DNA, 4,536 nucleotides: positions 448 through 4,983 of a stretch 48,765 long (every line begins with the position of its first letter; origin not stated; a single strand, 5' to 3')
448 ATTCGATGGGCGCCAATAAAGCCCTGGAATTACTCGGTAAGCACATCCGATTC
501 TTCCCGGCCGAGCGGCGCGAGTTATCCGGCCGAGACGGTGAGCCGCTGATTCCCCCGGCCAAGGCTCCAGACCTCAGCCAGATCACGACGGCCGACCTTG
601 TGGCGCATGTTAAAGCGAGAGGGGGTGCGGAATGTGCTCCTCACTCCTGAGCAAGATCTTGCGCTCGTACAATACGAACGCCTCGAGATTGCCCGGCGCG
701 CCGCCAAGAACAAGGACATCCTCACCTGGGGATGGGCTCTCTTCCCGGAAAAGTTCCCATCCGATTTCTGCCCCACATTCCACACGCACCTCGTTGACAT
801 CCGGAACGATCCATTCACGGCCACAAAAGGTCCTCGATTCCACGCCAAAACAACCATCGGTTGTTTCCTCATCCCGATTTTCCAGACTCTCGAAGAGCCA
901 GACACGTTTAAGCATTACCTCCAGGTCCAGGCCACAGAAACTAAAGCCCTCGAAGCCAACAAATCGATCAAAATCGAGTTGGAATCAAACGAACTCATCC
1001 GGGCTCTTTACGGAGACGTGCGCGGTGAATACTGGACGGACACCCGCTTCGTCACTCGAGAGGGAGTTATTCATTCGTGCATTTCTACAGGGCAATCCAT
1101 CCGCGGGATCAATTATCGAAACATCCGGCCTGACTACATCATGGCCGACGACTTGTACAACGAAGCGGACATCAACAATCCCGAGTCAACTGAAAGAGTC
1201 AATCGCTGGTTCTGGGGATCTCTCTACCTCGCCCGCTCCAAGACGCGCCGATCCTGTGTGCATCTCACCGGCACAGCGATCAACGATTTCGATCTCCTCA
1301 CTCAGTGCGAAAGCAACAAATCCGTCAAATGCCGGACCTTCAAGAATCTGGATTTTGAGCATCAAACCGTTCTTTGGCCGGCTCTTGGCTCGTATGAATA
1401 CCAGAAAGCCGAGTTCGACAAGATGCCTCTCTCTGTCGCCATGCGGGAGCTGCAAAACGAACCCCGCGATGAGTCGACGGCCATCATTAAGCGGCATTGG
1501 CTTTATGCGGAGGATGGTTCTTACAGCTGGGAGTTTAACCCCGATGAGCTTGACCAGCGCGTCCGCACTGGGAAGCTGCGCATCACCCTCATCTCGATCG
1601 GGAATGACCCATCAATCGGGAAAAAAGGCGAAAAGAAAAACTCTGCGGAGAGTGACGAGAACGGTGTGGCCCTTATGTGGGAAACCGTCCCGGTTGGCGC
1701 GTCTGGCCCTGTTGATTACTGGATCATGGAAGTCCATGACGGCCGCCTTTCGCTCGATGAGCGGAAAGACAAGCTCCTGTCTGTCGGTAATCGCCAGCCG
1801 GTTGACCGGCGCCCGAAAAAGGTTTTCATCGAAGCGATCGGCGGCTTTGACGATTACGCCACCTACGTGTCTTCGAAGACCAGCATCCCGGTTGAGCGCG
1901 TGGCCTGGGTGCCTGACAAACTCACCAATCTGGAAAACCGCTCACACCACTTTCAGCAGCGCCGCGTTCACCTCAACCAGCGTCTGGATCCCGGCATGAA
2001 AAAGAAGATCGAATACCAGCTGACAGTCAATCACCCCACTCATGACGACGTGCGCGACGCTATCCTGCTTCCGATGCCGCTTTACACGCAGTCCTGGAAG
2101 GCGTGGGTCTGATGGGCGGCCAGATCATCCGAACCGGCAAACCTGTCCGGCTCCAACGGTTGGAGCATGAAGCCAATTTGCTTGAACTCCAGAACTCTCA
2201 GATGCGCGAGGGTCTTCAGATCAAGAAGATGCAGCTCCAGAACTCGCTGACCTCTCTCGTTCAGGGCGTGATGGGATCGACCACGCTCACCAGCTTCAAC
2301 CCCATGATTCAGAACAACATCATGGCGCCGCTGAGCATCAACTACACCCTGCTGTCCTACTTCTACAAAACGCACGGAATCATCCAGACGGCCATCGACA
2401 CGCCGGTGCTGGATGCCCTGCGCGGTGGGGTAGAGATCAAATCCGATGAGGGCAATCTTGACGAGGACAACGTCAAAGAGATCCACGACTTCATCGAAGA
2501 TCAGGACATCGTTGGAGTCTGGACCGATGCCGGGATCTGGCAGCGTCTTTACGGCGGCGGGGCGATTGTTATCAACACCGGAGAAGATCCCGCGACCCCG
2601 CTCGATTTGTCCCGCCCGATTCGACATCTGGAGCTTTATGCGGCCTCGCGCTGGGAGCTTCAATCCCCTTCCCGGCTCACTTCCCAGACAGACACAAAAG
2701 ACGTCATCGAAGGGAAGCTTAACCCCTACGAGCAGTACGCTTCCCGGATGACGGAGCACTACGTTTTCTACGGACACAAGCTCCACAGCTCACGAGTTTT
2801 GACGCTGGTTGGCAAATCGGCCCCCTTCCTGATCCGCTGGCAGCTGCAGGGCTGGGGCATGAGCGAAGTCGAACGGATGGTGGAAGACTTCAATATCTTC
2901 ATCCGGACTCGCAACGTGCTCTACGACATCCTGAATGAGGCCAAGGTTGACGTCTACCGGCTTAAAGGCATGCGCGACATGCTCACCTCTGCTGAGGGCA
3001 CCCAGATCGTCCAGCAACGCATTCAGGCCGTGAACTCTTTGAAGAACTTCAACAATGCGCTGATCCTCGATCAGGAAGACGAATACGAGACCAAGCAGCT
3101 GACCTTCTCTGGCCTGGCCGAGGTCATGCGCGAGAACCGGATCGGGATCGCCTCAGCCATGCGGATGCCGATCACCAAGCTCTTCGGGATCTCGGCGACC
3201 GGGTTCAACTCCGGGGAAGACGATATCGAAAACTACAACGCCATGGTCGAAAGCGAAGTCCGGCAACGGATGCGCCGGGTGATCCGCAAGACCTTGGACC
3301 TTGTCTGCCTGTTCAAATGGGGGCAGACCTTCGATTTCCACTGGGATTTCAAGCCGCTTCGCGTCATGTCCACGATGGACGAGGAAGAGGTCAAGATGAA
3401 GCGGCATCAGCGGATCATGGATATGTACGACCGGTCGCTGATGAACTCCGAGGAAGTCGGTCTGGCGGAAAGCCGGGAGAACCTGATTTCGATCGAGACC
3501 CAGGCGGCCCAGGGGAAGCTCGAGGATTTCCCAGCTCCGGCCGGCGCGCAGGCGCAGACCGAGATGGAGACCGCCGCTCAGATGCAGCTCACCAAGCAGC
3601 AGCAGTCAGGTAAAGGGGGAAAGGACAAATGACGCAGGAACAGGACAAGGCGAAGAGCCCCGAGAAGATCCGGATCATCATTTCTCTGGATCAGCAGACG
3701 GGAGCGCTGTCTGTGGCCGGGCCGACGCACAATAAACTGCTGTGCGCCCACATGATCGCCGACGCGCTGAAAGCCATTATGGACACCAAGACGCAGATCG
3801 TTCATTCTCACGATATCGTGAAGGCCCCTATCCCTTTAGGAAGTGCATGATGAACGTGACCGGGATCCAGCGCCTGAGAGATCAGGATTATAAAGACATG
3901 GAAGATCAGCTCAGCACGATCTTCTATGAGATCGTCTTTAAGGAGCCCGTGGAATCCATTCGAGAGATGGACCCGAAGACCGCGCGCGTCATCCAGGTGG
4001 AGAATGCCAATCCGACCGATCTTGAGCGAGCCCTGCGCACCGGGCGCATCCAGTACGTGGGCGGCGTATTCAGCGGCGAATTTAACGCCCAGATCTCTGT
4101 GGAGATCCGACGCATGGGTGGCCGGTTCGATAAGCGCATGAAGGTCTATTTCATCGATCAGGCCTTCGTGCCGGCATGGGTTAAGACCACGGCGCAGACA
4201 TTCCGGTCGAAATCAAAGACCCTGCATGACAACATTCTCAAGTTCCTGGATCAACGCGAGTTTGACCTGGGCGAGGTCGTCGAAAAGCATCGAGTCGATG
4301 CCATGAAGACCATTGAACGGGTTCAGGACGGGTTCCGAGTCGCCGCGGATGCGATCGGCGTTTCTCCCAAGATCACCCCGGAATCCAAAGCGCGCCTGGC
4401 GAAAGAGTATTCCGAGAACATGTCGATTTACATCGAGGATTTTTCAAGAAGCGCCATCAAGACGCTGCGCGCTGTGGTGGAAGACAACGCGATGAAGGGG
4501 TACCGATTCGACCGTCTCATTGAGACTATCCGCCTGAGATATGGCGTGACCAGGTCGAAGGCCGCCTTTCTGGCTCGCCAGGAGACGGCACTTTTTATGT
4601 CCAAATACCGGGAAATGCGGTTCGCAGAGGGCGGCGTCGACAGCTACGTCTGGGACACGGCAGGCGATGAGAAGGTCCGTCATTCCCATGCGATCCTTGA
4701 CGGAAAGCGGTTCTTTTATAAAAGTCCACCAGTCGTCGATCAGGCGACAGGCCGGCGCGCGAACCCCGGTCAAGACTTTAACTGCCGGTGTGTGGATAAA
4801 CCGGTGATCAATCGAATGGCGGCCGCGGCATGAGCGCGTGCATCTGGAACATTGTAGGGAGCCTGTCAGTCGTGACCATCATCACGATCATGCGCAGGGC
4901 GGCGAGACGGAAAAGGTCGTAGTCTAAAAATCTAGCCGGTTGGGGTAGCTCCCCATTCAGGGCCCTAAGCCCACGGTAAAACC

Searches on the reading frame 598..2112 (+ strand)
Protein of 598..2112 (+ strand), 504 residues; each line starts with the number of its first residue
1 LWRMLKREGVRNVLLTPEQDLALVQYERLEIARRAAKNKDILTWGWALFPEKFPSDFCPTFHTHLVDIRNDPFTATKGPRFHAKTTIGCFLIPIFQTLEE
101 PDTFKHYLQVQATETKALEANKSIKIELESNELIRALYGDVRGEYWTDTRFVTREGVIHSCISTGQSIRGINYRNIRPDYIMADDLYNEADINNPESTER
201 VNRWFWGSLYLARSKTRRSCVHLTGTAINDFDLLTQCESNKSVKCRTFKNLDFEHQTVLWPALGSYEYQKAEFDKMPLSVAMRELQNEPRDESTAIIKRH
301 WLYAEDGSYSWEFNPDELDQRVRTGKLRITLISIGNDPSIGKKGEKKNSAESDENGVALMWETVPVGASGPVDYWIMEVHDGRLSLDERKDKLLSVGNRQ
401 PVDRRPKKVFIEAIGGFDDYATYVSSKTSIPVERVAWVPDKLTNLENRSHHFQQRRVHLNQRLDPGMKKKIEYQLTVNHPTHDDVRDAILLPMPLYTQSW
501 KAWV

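Call 9: search_dna_similar(query=window:598-2112:+, collection=phages, mode=protein, max_rows=15)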
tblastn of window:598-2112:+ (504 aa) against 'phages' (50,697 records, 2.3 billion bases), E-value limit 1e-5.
Records with a match: 129; places in all: 129; records where one place covers at least 80% of the query: 2.
Best place of each record, by identity: <60% 129.
By first word of the organism name: Pseudomonas 71; Bacteriophage 18; Paenibacillus 13; Bacillus 5; Clostridium 3; Mannheimia 2; Haemophilus 2; Faecalibacterium 2; Winogradskyella 2; Sporosarcina 1; and 10 more.
By host as written in the record: Pseudomonas aeruginosa 29; - 27; Pseudomonas aeruginosa PA14 17; Paenibacillus larvae 11; Bacillus alcalophilus CGMCC 1.3604 3; Helicobacter pullorum 3; Mannheimia haemolytica 3927A 2; Clostridium sp. 2; and 29 more.
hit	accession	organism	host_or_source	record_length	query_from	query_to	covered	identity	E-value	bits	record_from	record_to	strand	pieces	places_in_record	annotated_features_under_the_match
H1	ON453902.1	Clostridium phage Villandry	Enterocloster clostridioformis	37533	78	501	84%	21.5%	2e-12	76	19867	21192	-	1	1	terminase large subunit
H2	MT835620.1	Bacteriophage sp.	human fecal samples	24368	75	497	84%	21.2%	8e-15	84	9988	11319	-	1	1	record has no annotation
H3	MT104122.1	Sporosarcina phage Lietuvens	Sporosarcina aquimarina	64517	61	413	70%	21.8%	9e-6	55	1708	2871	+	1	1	terminase large subunit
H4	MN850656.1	Flavobacterium phage fF4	Flavobacterium columnare NBRC 100251 = ...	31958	33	287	51%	27.7%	2e-7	60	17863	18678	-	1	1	putative terminase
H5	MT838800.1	Bacteriophage sp.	human fecal samples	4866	74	363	58%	24.3%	3e-14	82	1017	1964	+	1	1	record has no annotation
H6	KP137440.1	Mannheimia phage vB_MhM_3927AP2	Mannheimia haemolytica 3927A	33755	47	348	60%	23.0%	1e-10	71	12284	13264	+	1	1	terminase large subunit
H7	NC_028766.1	Mannheimia phage vB_MhM_3927AP2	Mannheimia haemolytica 3927A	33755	47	348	60%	23.0%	1e-10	71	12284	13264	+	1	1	terminase large subunit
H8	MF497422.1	Vibrio phage vB_VspS_VS-ABTNL-3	Vibrio splendidus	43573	39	302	52%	25.9%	1e-9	67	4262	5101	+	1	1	hypothetical protein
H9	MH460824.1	Paenibacillus phage Unity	Paenibacillus larvae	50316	18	297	56%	24.3%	8e-8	61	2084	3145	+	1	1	terminase large subunit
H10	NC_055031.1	Paenibacillus phage Unity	Paenibacillus larvae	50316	18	297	56%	24.3%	8e-8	61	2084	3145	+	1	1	terminase large subunit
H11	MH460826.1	Paenibacillus phage Heath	Paenibacillus larvae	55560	18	297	56%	24.3%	8e-8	61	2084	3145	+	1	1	terminase large subunit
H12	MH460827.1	Paenibacillus phage Halcyone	Paenibacillus larvae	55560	18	297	56%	24.3%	8e-8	61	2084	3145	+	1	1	terminase large subunit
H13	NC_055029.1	Paenibacillus phage Halcyone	Paenibacillus larvae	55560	18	297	56%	24.3%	8e-8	61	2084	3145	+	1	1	terminase large subunit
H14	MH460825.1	Paenibacillus phage Scottie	Paenibacillus larvae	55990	18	297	56%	24.3%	8e-8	61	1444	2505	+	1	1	terminase large subunit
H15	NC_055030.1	Paenibacillus phage Scottie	Paenibacillus larvae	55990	18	297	56%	24.3%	8e-8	61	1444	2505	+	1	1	terminase large subunit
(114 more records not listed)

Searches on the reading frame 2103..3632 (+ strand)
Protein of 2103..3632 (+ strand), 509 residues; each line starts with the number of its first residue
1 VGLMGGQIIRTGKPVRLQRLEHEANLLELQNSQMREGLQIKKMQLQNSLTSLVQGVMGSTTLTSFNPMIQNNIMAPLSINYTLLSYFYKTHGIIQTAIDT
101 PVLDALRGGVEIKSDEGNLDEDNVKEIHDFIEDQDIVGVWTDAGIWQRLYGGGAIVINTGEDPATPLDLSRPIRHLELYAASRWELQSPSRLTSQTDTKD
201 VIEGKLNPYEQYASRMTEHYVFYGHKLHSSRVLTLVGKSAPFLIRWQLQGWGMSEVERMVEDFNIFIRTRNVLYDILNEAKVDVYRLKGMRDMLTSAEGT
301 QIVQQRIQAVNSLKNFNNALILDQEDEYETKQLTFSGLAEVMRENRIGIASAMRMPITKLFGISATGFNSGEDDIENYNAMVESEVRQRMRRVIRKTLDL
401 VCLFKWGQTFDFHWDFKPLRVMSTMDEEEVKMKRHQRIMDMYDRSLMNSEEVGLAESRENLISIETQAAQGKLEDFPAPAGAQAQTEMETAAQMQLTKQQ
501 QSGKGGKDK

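Call 23: search_protein_families(library=pfam, proteins=[window:2103-3632:+], max_evalue=0.01)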
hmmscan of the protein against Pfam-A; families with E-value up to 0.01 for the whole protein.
window:2103-3632:+ (509 aa): 1 family
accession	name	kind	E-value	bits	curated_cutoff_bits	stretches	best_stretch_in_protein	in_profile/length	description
PF06381.16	Phage_portal_3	-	3.2e-60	204.2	33.8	1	86-436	5-353/357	Phage portal protein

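Call 74: search_dna_similar(query=window:2103-3632:+, collection=phages, mode=protein, max_rows=20, max_evalue=1e-8)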
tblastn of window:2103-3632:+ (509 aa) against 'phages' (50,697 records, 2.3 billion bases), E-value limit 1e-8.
Records with a match: 798; places in all: 799; records where one place covers at least 80% of the query: 252.
Best place of each record, by identity: <60% 798.
By first word of the organism name: Vibrio 264; Escherichia 167; Klebsiella 120; Aeromonas 27; Erwinia 26; Yersinia 25; Campylobacter 21; Rhizobium 18; Pseudomonas 14; Acinetobacter 11; and 40 more.
By host as written in the record: - 268; Escherichia coli 62; Klebsiella pneumoniae 44; Escherichia coli K-12 MG1655 35; Campylobacter jejuni 18; Vibrio cyclitrophicus 16; Erwinia amylovora 16; Yersinia enterocolitica 14; and 164 more.
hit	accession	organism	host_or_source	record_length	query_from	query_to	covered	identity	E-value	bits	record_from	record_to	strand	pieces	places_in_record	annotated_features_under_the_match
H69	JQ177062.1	Bdellovibrio phage phi1422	Bdellovibrio bacteriovorus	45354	50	464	82%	37.0%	3e-78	273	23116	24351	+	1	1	putative portal protein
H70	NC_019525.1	Bdellovibrio phage phi1422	Bdellovibrio bacteriovorus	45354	50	464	82%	37.0%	3e-78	273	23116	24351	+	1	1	portal protein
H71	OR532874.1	Klebsiella phage RCIP0080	Klebsiella pneumoniae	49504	16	419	79%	28.7%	1e-29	129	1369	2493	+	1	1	hypothetical protein (x2)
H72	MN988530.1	Rhizobium phage RHph_N17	Rhizobium phaseoli R630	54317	46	481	86%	26.0%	2e-21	104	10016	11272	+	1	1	putative portal protein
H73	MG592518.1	Vibrio phage 1.149.O._10N.286.55.A12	Vibrio cyclitrophicus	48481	20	466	88%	25.1%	6e-22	105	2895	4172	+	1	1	hypothetical protein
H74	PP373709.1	Vibrio phage vB_VcM_SY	Vibrio chagasii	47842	20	466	88%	24.9%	6e-22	106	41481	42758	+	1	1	hypothetical protein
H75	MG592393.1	Vibrio phage 1.007.O._10N.261.55.F9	Vibrio cyclitrophicus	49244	20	466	88%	24.9%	8e-22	105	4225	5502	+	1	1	portal protein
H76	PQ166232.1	Vibrio phage BUCT_X002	Vibrio sp.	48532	20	466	88%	24.9%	2e-21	104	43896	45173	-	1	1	hypothetical protein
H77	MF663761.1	Klebsiella phage vB_KpnM_KpV79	Klebsiella pneumoniae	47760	47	419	73%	29.7%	9e-30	130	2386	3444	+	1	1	hypothetical protein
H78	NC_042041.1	Klebsiella phage vB_KpnM_KpV79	Klebsiella pneumoniae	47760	47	419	73%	29.7%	9e-30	130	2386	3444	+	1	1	portal protein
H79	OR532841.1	Klebsiella phage RCIP0047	Klebsiella pneumoniae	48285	47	419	73%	29.6%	3e-30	131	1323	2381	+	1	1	hypothetical protein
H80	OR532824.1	Klebsiella phage RCIP0030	Klebsiella pneumoniae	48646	47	419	73%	29.6%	5e-30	130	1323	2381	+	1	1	hypothetical protein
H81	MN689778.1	Klebsiella phage vB_KpnM_15-38_KLPPOU148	Klebsiella pneumoniae 15-38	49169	47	419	73%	29.6%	3e-29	128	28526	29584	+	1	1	hypothetical protein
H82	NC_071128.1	Klebsiella phage vB_KpnM_15-38_KLPPOU148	Klebsiella pneumoniae 15-38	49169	47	419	73%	29.6%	3e-29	128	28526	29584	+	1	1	hypothetical protein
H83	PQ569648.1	Klebsiella phage P12620-1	Klebsiella sp.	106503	35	419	76%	28.6%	1e-28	126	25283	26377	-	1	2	hypothetical protein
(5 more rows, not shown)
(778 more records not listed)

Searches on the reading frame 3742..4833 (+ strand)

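Call 23: search_protein_families(library=pfam, proteins=[window:3742-4833:+], max_evalue=0.01)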
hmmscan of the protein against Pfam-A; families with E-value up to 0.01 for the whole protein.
window:3742-4833:+ (363 aa): 1 family
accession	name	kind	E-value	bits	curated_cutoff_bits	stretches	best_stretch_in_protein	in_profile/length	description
PF04233.19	Phage_Mu_F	-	8.2e-16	59.2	29.6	1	241-351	2-110/112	Phage Mu protein F like protein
